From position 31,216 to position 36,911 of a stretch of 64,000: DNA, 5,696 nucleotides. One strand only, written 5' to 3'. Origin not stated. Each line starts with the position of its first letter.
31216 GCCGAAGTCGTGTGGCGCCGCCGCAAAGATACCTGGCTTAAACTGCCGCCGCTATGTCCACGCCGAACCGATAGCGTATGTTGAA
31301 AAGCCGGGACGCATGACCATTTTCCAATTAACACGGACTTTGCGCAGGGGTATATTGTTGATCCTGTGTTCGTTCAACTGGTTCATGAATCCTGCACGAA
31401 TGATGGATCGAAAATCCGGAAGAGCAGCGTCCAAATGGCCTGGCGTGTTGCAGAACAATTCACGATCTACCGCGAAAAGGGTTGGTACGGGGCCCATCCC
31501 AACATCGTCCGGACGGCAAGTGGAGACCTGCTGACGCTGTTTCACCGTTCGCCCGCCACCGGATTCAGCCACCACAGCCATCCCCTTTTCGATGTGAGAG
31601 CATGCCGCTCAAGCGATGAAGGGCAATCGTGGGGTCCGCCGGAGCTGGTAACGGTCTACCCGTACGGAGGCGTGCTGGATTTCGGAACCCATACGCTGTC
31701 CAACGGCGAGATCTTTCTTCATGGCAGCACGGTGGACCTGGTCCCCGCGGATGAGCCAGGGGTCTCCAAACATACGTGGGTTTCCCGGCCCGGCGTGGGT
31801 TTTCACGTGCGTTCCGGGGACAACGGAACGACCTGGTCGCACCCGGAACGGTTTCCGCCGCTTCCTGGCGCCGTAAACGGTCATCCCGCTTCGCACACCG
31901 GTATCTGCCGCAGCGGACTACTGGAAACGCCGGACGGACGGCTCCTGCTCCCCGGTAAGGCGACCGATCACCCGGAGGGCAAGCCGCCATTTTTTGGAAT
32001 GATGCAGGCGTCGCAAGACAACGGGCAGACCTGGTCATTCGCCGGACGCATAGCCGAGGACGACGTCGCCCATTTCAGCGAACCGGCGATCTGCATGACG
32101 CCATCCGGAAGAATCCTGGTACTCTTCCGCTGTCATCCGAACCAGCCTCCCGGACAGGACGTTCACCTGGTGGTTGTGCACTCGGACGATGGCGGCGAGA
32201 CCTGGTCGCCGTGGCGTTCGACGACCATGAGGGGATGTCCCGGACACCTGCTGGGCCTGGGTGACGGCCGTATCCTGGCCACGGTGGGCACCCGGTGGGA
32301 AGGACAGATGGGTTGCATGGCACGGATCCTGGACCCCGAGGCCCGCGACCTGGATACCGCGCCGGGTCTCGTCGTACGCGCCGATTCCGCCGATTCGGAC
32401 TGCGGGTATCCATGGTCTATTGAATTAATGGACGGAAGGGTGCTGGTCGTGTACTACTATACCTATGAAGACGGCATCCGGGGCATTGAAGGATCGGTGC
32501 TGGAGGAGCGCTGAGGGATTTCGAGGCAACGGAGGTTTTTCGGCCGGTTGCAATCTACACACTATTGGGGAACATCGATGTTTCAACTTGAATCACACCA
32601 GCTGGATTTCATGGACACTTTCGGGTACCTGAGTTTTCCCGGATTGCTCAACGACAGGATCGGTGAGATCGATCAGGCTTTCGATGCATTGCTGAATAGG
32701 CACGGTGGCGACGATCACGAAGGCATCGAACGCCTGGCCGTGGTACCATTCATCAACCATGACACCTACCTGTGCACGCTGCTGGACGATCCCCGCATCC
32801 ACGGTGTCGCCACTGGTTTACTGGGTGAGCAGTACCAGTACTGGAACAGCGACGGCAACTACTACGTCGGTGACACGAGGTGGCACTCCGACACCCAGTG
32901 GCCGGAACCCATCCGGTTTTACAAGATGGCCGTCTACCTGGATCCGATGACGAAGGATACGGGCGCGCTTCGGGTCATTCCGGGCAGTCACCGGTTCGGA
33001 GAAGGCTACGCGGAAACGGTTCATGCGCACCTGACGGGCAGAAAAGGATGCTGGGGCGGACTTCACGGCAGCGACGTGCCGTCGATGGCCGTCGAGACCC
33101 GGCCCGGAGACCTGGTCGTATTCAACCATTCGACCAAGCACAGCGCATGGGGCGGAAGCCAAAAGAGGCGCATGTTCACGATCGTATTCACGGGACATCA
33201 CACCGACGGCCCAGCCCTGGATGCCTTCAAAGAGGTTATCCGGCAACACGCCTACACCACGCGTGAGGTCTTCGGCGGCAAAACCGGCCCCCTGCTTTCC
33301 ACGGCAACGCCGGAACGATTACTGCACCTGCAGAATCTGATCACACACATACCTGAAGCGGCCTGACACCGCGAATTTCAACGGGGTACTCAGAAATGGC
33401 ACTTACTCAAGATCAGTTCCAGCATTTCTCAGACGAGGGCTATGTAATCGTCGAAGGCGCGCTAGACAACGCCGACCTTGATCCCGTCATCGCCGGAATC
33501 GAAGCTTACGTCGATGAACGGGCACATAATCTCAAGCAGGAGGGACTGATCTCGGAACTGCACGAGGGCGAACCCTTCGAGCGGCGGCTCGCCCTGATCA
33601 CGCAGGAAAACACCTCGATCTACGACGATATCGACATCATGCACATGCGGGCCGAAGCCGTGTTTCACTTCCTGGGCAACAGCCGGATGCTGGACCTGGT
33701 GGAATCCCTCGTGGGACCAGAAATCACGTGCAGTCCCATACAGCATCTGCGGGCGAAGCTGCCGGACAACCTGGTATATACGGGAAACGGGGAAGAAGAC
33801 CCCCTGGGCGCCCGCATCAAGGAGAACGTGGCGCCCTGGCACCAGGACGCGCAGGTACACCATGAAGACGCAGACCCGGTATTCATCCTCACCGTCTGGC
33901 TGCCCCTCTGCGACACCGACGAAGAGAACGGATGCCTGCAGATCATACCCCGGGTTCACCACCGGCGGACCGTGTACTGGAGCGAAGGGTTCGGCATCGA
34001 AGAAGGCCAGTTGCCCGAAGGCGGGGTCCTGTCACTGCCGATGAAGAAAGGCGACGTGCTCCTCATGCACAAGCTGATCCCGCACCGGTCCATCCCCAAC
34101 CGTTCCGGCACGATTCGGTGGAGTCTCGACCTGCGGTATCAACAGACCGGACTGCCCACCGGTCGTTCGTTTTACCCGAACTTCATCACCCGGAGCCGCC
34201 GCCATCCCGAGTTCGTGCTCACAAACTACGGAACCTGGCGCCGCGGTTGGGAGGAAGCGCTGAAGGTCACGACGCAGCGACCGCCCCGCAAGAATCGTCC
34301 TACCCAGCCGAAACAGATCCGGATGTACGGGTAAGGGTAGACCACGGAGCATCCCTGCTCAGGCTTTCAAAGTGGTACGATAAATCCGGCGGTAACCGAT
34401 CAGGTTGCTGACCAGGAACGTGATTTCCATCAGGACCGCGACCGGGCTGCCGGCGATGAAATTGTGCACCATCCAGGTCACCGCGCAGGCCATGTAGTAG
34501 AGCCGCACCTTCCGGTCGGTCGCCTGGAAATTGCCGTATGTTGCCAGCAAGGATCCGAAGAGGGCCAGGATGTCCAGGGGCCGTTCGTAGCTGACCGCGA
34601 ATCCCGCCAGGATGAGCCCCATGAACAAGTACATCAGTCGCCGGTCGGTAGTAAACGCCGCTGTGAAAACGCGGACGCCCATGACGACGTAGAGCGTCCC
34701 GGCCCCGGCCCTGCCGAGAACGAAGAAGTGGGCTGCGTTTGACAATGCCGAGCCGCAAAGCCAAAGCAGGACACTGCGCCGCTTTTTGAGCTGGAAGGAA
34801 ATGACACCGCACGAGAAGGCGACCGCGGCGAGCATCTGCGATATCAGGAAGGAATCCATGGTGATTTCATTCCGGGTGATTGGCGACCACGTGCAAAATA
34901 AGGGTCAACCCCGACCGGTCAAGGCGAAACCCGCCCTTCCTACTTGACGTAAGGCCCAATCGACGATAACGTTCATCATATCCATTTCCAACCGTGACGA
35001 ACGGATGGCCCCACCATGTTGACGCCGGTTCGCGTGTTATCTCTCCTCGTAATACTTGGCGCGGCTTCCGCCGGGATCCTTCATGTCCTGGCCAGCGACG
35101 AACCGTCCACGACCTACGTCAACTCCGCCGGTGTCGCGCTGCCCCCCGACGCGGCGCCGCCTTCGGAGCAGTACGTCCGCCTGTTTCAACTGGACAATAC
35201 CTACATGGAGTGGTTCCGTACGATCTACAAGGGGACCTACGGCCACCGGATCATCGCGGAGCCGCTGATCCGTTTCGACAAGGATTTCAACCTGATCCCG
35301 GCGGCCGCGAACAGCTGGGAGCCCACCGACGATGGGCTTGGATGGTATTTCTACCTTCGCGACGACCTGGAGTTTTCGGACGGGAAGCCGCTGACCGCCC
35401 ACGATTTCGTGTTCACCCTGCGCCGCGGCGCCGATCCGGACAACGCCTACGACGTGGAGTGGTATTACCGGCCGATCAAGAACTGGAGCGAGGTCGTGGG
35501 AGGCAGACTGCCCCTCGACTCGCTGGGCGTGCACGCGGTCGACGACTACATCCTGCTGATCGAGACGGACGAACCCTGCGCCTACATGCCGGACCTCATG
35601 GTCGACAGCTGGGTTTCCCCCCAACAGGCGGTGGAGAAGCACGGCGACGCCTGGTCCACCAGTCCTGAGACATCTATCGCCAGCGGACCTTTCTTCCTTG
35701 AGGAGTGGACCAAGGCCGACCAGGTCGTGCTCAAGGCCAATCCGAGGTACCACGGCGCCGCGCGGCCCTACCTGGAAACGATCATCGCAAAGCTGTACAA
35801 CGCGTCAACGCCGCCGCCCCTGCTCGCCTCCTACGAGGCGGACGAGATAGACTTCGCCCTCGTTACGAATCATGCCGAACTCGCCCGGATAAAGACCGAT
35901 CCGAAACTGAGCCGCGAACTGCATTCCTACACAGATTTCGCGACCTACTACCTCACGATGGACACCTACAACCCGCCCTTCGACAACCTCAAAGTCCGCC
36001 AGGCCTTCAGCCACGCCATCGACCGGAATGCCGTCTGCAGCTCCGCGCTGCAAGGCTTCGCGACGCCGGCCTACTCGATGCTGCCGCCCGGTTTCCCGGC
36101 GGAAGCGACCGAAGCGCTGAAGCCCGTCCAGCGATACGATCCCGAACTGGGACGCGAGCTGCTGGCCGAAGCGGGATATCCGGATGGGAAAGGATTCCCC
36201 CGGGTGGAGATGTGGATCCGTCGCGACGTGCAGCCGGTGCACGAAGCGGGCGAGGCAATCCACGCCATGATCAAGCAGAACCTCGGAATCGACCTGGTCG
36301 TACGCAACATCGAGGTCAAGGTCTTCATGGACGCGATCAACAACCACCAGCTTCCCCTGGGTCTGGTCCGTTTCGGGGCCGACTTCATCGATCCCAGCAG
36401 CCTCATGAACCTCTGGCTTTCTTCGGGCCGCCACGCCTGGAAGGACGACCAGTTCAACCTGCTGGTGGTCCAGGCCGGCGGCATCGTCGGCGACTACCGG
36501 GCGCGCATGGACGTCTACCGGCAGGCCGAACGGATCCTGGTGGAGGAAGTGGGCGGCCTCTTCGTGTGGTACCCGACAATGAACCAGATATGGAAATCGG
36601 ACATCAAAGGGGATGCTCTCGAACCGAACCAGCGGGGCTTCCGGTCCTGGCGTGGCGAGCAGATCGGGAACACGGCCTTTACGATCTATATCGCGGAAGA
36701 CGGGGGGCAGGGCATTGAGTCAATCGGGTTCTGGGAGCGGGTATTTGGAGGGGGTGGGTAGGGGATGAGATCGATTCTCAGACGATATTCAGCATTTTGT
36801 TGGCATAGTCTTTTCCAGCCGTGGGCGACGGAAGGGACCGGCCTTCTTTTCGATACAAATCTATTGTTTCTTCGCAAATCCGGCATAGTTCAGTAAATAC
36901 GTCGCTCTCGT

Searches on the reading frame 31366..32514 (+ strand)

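Call 38: search_protein_families(library=pfam, proteins=[window:31366-32514:+], max_evalue=0.001)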
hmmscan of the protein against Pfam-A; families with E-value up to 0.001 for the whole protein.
window:31366-32514:+ (382 aa): 4 families
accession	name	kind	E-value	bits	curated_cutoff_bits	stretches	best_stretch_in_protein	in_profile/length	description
PF13088.12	BNR_2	-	1.7e-18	67.4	31.4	1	133-309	72-229/277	BNR repeat-like domain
PF02012.26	BNR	-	8.5e-07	28.5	27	0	272-282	2-12/12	BNR/Asp-box repeat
PF13859.12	BNR_3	-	2.9e-05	24.1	27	1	144-282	89-212/308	BNR repeat-like domain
PF12217.14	End_beta_propel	-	0.00038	19.9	24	0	147-187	47-89/367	Catalytic beta propeller domain of bacteriophage endosialidase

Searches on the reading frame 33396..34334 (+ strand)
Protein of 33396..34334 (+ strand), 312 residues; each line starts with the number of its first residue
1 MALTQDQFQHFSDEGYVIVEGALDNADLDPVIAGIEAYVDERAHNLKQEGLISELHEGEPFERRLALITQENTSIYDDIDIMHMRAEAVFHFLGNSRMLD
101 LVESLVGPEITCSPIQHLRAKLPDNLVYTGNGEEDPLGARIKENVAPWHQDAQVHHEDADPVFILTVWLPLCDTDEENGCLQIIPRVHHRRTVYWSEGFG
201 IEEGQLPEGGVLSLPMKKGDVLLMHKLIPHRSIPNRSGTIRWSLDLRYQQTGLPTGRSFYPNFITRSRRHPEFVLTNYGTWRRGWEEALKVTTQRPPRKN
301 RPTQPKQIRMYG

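Call 38: search_protein_families(library=pfam, proteins=[window:33396-34334:+], max_evalue=0.001)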
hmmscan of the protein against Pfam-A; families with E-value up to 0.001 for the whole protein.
window:33396-34334:+ (312 aa): 1 family
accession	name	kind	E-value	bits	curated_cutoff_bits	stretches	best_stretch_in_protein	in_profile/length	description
PF05721.19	PhyH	-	1.6e-22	81.3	22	1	12-241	2-211/213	Phytanoyl-CoA dioxygenase (PhyH)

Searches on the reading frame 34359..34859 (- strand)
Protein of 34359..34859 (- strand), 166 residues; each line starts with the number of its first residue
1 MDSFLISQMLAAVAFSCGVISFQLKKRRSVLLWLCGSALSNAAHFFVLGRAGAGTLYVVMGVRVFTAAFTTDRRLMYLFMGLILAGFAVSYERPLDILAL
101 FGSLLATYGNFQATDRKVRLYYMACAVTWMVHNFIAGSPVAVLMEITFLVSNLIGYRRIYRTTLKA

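Call 38: search_protein_families(library=pfam, proteins=[window:34359-34859:-], max_evalue=0.001)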
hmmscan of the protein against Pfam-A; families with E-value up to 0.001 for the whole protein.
window:34359-34859:- (166 aa): 1 family
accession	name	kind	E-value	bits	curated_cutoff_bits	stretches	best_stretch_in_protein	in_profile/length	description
PF10688.14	Imp-YgjV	-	5.9e-41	140.4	23.5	1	6-162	2-158/159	Bacterial inner membrane protein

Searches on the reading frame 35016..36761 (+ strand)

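Call 38: search_protein_families(library=pfam, proteins=[window:35016-36761:+], max_evalue=0.001)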
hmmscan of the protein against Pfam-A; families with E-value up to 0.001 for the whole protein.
window:35016-36761:+ (581 aa): 1 family
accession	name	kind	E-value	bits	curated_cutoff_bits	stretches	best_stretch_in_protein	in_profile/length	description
PF00496.27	SBP_bac_5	-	1.7e-81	274.6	32.4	1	93-472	2-365/368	Bacterial extracellular solute-binding proteins, family 5 Middle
